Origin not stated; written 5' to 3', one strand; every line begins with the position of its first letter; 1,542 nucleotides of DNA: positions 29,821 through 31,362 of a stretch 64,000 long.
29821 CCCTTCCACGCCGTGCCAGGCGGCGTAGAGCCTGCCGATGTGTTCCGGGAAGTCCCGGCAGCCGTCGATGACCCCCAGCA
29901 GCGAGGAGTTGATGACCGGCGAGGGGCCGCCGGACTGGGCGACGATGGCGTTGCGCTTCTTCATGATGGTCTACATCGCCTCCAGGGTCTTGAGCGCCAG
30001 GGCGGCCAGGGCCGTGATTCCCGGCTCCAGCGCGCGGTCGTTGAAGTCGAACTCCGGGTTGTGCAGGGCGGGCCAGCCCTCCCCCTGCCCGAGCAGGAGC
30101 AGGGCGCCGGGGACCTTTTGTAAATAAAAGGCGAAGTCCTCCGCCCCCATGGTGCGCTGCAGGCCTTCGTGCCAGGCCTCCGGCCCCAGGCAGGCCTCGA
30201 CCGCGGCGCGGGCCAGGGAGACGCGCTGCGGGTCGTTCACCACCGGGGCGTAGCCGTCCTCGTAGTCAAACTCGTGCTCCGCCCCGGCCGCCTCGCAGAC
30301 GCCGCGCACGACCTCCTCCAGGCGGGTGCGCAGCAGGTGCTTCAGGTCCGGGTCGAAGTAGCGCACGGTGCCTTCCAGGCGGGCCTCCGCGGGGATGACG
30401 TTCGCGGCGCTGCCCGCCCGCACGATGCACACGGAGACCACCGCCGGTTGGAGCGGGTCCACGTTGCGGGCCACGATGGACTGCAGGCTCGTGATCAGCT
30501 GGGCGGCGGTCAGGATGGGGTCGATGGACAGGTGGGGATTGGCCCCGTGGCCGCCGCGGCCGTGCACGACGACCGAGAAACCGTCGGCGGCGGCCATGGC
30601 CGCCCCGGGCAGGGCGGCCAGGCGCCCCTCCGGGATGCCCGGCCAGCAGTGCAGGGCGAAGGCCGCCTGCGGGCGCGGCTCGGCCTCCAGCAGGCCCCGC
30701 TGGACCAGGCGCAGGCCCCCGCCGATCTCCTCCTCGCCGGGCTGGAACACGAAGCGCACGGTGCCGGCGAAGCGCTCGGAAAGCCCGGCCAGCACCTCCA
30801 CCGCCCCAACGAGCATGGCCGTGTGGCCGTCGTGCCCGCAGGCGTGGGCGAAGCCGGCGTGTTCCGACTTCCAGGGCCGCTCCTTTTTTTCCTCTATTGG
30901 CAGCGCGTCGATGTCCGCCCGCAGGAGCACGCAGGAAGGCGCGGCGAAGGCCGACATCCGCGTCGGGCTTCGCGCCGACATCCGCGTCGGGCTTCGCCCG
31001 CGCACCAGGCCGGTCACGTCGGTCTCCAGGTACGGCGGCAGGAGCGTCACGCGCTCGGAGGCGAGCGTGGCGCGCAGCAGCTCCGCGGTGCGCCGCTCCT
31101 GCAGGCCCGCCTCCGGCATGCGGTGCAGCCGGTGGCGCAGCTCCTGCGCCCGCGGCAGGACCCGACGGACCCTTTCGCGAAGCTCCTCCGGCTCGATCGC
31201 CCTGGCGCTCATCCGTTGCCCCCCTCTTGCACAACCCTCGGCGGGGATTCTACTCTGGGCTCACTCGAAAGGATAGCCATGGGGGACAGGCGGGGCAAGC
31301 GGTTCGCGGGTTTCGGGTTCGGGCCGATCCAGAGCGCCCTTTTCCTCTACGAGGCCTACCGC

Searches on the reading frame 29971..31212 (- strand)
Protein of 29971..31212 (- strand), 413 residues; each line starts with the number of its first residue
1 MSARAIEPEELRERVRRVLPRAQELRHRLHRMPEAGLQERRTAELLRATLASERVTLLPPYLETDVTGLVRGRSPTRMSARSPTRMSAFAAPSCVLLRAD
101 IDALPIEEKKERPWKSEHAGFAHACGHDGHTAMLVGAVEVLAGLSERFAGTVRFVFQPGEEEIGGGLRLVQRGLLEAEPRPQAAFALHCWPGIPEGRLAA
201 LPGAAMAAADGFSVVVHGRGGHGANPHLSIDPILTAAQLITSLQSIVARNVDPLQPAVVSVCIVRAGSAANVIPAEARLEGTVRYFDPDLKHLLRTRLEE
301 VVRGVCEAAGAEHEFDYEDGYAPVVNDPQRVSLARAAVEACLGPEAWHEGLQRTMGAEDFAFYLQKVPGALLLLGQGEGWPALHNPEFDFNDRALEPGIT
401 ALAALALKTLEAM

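Call 49: search_protein_families(library=ncbifam, proteins=[window:29971-31212:-], max_evalue=1e-10)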
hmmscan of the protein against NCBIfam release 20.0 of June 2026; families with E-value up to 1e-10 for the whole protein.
window:29971-31212:- (413 aa): 3 families
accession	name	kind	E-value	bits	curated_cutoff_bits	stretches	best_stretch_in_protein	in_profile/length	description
TIGR01891.1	amidohydrolases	subfamily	1.9e-91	306.9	153.75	1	24-396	3-364/366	amidohydrolase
NF040868.1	carboxypep_CpsA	equivalog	7.1e-90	301.5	500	1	9-408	2-388/391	carboxypeptidase CpsA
NF038260.1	ectoine_DoeB_2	equivalog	1.3e-84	284.2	550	1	18-406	4-376/378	N(2)-acetyl-L-2,4-diaminobutanoate deacetylase DoeB2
